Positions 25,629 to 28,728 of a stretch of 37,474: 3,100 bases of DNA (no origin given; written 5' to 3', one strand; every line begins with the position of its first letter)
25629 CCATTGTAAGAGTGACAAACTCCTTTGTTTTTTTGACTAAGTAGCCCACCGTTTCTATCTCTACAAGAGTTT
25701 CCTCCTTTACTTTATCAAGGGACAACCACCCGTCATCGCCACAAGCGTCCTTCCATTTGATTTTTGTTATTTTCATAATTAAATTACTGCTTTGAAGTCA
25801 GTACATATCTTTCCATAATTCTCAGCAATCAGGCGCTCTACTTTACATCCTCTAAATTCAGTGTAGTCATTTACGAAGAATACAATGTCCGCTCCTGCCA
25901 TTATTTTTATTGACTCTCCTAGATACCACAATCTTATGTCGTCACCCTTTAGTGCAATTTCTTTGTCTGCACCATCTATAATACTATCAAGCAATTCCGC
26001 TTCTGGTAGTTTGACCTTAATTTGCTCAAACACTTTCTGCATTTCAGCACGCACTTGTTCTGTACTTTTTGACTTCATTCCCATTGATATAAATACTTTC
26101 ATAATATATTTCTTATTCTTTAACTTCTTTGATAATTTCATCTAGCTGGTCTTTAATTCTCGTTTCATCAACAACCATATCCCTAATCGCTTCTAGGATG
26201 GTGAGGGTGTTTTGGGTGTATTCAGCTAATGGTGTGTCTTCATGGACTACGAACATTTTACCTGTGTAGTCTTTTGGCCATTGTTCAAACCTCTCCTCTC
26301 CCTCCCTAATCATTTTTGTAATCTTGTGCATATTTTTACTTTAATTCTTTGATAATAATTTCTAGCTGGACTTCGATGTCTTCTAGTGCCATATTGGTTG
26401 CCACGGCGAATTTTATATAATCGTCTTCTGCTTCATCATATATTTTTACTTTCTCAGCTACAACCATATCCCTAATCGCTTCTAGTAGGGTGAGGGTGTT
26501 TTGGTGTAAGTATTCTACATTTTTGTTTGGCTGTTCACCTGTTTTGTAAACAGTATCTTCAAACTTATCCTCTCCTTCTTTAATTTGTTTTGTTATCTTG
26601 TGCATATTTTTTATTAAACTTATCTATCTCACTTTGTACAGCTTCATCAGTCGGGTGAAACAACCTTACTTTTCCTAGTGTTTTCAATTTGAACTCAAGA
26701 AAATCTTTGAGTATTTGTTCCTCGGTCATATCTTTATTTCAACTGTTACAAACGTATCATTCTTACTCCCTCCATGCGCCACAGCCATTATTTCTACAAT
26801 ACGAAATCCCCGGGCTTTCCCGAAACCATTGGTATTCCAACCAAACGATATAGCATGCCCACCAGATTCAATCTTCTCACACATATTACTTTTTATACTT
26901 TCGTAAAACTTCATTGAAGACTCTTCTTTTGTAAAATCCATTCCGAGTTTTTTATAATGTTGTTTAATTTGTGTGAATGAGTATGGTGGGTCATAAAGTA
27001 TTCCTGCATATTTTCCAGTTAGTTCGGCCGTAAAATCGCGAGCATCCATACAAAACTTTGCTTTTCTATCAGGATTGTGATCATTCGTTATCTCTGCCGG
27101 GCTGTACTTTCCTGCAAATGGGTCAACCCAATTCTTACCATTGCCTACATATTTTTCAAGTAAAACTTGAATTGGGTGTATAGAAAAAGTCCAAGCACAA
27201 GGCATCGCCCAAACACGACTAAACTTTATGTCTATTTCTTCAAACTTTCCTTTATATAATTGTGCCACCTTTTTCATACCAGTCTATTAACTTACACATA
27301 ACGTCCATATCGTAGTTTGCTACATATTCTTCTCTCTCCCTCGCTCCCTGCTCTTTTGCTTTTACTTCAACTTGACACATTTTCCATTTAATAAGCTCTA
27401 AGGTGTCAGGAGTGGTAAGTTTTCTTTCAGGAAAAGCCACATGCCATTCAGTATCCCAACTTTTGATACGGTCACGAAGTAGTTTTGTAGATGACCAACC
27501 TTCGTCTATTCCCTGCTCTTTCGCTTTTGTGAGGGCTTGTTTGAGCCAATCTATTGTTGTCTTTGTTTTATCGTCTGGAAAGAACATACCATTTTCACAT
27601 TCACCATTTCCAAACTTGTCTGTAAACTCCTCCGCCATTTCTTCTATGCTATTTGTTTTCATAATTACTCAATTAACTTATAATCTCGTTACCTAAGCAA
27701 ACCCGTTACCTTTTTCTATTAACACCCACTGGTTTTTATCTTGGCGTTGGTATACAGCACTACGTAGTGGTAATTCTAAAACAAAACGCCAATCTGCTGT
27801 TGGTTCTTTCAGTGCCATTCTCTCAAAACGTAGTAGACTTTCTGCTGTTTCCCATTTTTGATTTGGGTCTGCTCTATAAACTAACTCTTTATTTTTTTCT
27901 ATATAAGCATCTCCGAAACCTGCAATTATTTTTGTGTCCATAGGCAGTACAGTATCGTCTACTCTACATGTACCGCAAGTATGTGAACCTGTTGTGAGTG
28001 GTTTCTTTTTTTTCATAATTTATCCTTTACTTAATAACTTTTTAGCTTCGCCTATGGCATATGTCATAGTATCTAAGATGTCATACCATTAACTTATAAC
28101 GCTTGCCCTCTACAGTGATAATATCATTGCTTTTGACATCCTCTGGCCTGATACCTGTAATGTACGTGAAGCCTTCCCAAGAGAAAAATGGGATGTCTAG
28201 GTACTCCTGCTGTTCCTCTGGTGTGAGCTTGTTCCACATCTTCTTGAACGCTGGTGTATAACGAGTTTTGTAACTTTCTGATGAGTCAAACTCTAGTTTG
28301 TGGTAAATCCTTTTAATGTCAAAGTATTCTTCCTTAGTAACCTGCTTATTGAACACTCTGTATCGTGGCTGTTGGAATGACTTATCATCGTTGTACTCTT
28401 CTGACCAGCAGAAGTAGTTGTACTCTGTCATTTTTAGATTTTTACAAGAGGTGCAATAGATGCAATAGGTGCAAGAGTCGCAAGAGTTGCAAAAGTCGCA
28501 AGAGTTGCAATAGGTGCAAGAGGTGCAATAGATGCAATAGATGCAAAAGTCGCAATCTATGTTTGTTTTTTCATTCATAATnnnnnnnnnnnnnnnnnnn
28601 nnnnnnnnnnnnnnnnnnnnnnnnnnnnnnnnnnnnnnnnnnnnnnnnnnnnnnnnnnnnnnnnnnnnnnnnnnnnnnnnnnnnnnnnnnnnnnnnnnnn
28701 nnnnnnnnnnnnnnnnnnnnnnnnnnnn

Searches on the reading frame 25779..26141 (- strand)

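Call 33: search_protein_families(library=phrogs, proteins=[window:25779-26141:-], max_evalue=0.001)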
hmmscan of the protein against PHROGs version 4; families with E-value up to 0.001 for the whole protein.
window:25779-26141:- (120 aa): 1 family
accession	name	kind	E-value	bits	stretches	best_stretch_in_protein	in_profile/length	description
phrog_355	-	DNA, RNA and nucleotide metabolism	0.00018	22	1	7-113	68-169/249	nucleoside 2-deoxyribosyltransferase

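Call 34: search_protein_families(library=pfam, proteins=[window:25779-26141:-], max_evalue=0.01)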
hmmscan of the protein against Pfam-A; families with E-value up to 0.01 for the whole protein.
window:25779-26141:- (120 aa): 1 family
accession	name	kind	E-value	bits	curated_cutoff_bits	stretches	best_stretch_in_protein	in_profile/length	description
PF16494.10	Na_Ca_ex_C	-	0.0026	18.7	25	1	14-86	53-124/137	C-terminal extension of sodium/calcium exchanger domain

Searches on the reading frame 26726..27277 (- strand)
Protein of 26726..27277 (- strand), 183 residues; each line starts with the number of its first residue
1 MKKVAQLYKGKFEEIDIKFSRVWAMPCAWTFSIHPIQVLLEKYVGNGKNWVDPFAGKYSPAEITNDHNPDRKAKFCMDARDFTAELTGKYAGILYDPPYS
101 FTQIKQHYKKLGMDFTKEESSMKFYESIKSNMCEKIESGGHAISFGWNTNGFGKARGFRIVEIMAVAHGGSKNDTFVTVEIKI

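Call 33: search_protein_families(library=phrogs, proteins=[window:26726-27277:-], max_evalue=0.001)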
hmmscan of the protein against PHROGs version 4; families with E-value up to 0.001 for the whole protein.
window:26726-27277:- (183 aa): 1 family
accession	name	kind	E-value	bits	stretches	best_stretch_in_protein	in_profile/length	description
phrog_11619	-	other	5.7e-35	121.5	1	28-182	22-174/186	DNA methyltransferase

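Call 34: search_protein_families(library=pfam, proteins=[window:26726-27277:-], max_evalue=0.01)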
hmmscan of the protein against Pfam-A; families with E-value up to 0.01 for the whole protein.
window:26726-27277:- (183 aa): 0 families

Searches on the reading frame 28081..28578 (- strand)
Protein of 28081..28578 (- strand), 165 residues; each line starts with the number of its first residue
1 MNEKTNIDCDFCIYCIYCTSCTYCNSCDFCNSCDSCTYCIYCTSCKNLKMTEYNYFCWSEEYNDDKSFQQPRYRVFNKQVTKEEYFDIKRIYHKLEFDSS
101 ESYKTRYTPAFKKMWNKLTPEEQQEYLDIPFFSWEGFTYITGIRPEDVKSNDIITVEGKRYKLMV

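Call 33: search_protein_families(library=phrogs, proteins=[window:28081-28578:-], max_evalue=0.001)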
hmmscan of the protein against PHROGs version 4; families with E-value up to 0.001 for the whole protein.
window:28081-28578:- (165 aa): 1 family
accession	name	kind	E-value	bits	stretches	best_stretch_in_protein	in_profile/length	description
phrog_14105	-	unknown function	0.00023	21.4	1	105-153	239-287/297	-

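Call 34: search_protein_families(library=pfam, proteins=[window:28081-28578:-], max_evalue=0.01)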
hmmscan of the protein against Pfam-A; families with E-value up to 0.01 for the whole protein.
window:28081-28578:- (165 aa): 0 families
